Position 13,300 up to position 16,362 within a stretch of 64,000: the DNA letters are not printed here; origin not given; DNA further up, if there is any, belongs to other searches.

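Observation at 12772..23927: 10.9-kb AT-rich island bracketed by ~300-bp diverged direct repeats of the TetR gene 3' end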

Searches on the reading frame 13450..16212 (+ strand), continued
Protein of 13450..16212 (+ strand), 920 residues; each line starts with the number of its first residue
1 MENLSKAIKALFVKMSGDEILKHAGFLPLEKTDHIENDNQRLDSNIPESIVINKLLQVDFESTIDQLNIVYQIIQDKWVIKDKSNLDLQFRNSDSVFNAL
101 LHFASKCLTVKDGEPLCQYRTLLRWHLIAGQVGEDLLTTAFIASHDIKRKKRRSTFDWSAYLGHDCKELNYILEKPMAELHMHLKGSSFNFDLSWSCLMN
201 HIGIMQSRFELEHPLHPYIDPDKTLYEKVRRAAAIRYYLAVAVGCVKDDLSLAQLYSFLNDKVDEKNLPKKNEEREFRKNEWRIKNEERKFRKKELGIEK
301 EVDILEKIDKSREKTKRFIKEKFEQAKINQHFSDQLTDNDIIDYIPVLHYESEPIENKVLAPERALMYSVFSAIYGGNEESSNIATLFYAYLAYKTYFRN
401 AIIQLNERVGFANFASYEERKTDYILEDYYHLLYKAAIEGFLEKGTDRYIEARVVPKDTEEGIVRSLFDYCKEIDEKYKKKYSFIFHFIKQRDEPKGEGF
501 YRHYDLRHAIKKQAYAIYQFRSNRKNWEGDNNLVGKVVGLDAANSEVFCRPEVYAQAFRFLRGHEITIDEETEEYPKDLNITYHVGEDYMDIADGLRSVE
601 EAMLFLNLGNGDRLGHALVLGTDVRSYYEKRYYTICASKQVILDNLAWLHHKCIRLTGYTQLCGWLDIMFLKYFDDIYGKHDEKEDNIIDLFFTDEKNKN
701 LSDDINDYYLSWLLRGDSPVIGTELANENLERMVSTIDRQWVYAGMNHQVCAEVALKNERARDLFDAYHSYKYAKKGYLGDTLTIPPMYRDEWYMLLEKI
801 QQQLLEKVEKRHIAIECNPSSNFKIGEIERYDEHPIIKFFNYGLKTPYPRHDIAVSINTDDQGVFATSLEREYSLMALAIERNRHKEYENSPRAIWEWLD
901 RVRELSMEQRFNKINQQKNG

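Call 74: get_annotated_region(hit=H1, flank=9000)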
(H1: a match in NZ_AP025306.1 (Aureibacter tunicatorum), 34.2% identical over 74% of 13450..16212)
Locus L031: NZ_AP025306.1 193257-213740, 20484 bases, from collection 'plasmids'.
description: Aureibacter tunicatorum strain NBRC 107587 plasmid pAT1, complete sequence
organism: Aureibacter tunicatorum (NCBI taxid 866807)
taxonomy: Bacteria; Bacteroidota; Cytophagia; Cytophagales; Persicobacteraceae; Aureibacter; Aureibacter tunicatorum
host: -; source: -; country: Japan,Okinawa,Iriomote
typing (MOB-suite, as given by PLSDB): non-mobilizable
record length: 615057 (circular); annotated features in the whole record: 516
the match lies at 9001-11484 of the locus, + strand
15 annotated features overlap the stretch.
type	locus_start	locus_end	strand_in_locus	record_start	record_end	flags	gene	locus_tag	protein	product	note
CDS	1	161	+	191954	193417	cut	-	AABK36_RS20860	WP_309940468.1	hypothetical protein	-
CDS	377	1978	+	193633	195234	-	-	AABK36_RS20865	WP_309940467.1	hypothetical protein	-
CDS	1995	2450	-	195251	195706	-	-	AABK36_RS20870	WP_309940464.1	NUDIX domain-containing protein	-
CDS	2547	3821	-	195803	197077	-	-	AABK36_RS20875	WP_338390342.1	energy transducer TonB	GO:0055085 - transmembrane transport [Evidence IEA]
CDS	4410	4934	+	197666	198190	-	-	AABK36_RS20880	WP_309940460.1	hypothetical protein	-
CDS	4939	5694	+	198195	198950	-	-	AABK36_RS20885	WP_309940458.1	hypothetical protein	-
CDS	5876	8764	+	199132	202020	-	-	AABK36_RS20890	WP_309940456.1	hypothetical protein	-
CDS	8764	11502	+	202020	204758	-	-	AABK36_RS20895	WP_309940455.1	hypothetical protein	-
CDS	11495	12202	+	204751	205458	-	-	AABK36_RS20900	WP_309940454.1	SLATT domain-containing protein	-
CDS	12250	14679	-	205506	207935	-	-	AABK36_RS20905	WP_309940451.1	hypothetical protein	-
CDS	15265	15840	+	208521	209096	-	-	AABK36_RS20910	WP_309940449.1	hypothetical protein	-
CDS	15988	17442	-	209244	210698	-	-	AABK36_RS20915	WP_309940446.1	DUF4493 domain-containing protein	-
CDS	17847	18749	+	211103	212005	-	-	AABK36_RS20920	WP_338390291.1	transposase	GO:0006313 - DNA transposition [Evidence IEA]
CDS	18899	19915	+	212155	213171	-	-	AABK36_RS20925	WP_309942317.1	hypothetical protein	-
CDS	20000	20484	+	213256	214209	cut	-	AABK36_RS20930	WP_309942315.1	carboxypeptidase-like regulatory domain-containing protein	-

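Call 75: get_annotated_region(hit=H2, flank=8000)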
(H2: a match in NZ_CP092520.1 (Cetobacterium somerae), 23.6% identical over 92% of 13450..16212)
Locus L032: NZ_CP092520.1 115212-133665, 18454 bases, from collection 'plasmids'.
description: Cetobacterium somerae strain CS2105-BJ plasmid unnamed1, complete sequence
organism: Cetobacterium somerae (NCBI taxid 188913)
taxonomy: Bacteria; Fusobacteriota; Fusobacteriia; Fusobacteriales; Fusobacteriaceae; Cetobacterium; Cetobacterium somerae
host: -; source: Danio rerio,tissue sample; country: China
typing (MOB-suite, as given by PLSDB): non-mobilizable
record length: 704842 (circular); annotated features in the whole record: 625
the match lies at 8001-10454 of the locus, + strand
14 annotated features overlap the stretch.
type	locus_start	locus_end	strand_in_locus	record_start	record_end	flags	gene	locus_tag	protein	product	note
CDS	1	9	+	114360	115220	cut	-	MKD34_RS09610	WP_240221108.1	FAD-binding protein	-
CDS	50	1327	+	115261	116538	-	-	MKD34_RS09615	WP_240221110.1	O-antigen polymerase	-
CDS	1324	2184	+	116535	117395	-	-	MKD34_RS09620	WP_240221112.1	AAC(3) family N-acetyltransferase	GO:0046677 - response to antibiotic [Evidence IEA]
CDS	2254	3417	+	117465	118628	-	-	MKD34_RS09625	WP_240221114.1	hypothetical protein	-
CDS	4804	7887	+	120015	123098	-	-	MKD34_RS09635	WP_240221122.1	hypothetical protein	-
CDS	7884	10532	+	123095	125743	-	-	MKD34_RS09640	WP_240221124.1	hypothetical protein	-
CDS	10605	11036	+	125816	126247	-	-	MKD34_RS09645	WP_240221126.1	VanZ family protein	-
CDS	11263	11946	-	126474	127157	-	-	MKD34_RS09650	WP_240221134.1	GntR family transcriptional regulator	-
CDS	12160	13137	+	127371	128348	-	-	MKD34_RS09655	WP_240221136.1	TRAP transporter substrate-binding protein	-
CDS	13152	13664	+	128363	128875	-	-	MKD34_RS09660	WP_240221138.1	TRAP transporter small permease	-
CDS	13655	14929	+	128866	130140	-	-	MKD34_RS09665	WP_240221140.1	TRAP transporter large permease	GO:0008643 - carbohydrate transport [Evidence IEA]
CDS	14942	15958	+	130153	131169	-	-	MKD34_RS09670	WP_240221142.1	zinc-binding alcohol dehydrogenase family protein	-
CDS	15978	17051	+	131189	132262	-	uxuA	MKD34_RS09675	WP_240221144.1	mannonate dehydratase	GO:0006064 - glucuronate catabolic process [Evidence IEA]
CDS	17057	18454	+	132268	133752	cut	-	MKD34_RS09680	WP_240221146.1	mannitol dehydrogenase family protein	-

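Call 76: search_protein_families(library=padloc, proteins=[L031:5876-8764:+, L031:8764-11502:+, L031:11495-12202:+, L032:4804-7887:+, L032:7884-10532:+], max_evalue=0.001)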
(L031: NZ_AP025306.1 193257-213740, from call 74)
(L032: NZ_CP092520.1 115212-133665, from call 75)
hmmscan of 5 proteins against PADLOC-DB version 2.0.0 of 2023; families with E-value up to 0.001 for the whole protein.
L031:5876-8764:+ (962 aa): 1 family
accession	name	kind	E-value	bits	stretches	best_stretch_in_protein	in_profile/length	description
PDLC02216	RdrA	-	4e-22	76.4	1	31-302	25-288/900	-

L031:8764-11502:+ (912 aa): 3 families
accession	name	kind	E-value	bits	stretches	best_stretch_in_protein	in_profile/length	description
PDLC02218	RdrB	-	1e-32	111.2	1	499-873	437-820/855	-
PDLC02219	RdrB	-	1.1e-26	91.5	2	537-652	503-612/914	-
PDLC01908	CARF5--CARF_ADA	-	3.6e-06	24.1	1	797-875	488-563/605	-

L031:11495-12202:+ (235 aa): 0 families

L032:4804-7887:+ (1027 aa): 0 families

L032:7884-10532:+ (882 aa): 2 families
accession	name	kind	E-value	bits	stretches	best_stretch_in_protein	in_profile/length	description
PDLC02219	RdrB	-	1.6e-37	127.3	2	507-624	498-614/914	-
PDLC02218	RdrB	-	4e-32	109.2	2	323-622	293-586/855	-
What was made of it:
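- On RADAR: RdrA was detected next to the 34% relative in Aureibacter (call 76).
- Closest known: RADAR anti-phage system. Same: A relative at 34% identity lies in an RdrA-RdrB-SLATT operon (calls 74, 76).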

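Call 78: search_solved_structures(query=window:13450-16212:+, max_evalue=0.001, show_alignments=3)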
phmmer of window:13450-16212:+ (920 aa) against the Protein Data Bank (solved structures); distinct sequences matched with E-value up to 0.001: 3.
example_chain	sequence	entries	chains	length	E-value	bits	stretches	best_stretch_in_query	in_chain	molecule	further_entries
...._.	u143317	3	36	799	5.6e-25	91.1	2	482-643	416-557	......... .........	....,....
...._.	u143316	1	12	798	5.7e-25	91.1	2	482-643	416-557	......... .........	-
2amx_A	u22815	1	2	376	9.6e-05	24.2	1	802-876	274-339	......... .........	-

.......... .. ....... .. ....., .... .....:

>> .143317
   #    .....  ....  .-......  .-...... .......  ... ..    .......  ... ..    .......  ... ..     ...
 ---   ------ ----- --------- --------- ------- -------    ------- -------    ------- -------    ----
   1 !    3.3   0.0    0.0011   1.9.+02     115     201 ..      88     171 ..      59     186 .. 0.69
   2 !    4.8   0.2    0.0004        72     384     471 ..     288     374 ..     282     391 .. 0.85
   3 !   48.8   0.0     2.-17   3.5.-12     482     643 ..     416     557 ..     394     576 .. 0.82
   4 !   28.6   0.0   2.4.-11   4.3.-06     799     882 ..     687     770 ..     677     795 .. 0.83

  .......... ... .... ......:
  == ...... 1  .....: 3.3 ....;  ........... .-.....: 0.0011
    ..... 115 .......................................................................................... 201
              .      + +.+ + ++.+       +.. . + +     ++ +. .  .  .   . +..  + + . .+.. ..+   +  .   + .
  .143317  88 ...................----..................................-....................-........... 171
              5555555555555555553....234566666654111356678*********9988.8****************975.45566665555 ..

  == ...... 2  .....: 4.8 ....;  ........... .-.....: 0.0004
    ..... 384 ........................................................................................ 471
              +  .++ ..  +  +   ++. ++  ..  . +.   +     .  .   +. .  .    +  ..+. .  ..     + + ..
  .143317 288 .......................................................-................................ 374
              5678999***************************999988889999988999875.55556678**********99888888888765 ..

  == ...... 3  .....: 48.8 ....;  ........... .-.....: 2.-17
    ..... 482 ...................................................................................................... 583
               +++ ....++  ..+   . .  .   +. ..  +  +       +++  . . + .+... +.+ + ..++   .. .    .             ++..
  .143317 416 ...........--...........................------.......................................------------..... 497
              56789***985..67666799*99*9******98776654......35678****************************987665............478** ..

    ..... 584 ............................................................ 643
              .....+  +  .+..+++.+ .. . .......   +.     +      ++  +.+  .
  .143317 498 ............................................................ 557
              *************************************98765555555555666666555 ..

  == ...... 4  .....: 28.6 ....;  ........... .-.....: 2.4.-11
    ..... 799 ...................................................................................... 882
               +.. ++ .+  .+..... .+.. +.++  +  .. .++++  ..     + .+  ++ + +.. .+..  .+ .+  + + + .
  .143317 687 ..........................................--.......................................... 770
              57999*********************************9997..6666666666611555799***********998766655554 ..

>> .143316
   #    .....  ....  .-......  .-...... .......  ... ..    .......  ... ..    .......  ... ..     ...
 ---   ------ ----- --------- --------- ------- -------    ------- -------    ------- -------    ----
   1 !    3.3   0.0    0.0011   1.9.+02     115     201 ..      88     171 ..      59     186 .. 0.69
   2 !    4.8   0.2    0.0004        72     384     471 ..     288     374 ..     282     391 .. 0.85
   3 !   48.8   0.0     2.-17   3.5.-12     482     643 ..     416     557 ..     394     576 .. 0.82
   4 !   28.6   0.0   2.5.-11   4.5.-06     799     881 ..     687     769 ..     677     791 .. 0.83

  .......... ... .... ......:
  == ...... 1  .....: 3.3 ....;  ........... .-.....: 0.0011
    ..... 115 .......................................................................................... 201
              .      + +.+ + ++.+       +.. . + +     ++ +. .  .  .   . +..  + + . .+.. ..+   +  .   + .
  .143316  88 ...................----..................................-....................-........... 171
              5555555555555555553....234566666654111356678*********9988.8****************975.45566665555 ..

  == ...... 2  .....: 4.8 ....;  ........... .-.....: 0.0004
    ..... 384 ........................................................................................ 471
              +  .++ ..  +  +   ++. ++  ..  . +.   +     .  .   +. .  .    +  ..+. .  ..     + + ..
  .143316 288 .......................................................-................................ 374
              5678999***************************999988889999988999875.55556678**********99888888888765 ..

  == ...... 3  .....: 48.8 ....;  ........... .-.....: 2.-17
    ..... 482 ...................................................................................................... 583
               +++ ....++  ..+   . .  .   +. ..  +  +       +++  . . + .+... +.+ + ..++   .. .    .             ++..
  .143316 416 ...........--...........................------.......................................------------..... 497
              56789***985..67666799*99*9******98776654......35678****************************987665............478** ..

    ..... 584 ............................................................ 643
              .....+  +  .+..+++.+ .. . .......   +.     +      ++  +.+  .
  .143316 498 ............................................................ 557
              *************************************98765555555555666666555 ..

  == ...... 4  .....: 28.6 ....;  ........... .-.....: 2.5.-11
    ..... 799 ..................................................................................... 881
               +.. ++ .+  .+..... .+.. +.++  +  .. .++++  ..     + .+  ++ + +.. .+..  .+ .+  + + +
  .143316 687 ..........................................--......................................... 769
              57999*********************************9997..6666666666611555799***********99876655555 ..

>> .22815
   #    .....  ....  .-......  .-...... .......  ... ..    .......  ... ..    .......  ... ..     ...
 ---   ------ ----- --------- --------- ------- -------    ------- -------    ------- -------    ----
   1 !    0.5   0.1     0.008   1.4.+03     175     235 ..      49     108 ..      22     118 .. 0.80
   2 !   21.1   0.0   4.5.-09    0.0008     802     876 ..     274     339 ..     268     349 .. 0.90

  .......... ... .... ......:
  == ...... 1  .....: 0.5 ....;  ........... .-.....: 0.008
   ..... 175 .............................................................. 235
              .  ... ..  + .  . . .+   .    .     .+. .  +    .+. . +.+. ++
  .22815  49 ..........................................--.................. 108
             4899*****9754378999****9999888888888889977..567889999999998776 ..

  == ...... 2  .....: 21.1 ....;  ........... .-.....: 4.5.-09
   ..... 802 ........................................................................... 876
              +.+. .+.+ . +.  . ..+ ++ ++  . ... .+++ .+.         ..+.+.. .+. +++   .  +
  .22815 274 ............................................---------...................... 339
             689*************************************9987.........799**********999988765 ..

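Call 88: find_related_loci(query=A5, collection=viral_contigs, flank=10000)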
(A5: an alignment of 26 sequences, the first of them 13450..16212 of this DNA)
Query A5 (920 aa) in viral_contigs; peptide patterns used: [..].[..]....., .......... (x = any residue, [..] = any of these).
27 stretches matched a pattern; 1 encode a relative of the query (tblastn E <= 1e-3); 1 distinct loci.
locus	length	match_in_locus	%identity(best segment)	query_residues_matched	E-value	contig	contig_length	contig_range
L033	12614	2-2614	91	26-919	0e+0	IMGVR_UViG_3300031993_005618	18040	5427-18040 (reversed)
